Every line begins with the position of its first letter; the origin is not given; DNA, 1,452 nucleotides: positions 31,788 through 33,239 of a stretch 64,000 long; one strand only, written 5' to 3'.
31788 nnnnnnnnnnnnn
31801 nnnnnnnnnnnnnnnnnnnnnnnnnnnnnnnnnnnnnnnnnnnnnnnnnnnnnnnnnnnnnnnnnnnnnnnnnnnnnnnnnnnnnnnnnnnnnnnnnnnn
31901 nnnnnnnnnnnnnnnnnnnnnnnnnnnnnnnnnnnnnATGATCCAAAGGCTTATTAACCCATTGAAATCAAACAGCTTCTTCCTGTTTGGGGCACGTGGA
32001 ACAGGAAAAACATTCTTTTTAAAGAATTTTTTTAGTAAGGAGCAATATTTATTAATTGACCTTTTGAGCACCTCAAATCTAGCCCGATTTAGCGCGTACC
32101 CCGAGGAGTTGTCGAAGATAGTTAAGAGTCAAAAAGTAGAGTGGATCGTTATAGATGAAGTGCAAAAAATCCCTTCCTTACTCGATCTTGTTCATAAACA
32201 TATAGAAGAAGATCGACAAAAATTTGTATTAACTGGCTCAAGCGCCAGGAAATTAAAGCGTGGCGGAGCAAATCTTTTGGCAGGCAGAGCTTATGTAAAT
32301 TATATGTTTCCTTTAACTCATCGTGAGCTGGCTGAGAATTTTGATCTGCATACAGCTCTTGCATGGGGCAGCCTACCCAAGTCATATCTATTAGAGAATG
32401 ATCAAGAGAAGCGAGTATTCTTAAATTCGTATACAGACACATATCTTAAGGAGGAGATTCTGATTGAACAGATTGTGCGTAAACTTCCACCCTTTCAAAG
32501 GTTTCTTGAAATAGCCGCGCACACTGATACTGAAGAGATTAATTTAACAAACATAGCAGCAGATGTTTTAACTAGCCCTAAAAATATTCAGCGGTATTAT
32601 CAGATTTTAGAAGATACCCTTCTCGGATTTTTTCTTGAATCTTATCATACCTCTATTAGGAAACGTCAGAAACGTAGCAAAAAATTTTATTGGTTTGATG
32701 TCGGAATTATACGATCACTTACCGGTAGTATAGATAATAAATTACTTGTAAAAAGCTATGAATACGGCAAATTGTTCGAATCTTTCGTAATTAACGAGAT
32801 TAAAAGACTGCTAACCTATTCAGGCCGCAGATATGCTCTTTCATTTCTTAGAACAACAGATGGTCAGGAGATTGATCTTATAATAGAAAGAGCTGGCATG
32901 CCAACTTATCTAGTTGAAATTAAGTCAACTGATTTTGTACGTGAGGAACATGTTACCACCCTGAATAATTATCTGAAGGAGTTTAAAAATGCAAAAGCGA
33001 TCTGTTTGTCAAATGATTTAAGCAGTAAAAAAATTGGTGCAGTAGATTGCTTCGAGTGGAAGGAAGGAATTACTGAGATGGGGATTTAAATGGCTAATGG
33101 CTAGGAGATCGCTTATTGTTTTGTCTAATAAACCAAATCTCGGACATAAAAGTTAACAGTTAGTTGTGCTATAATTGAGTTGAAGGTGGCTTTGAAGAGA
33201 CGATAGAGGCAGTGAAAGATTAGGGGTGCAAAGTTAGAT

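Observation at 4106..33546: Near-identical inverted copies of a 187-bp TIR element (MITE C) 29 kb apart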

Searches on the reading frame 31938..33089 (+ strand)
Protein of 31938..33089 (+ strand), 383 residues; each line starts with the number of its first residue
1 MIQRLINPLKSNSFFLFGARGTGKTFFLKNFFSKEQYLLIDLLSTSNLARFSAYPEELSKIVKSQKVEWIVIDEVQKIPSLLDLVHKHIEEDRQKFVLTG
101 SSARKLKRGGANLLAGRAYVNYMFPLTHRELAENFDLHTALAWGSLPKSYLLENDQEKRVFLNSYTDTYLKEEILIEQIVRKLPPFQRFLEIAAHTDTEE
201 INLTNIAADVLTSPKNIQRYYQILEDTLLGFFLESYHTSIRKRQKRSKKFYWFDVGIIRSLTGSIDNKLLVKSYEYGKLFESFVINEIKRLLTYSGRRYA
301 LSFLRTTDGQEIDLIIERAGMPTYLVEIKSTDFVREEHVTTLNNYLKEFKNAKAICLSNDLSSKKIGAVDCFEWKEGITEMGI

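Call 14: search_protein_families(library=pfam, proteins=[window:31938-33089:+])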
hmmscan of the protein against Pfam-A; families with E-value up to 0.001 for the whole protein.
window:31938-33089:+ (383 aa): 3 families
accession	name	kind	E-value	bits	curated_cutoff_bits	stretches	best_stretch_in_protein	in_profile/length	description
PF13635.12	DUF4143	-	1.8e-32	112.7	28.1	1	180-330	10-159/160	Domain of unknown function (DUF4143)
PF13173.12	AAA_14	-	6.6e-23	81.6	27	1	13-131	4-128/129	AAA domain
PF13401.12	AAA_22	-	0.0002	22.1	27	0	13-36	7-35/130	AAA domain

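Call 67: find_encoding_contigs(protein=window:31938-33089:+, flank=10000, max_places=10)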
Protein window:31938-33089:+ (383 aa): no gene with exactly this product is on record in the collection.
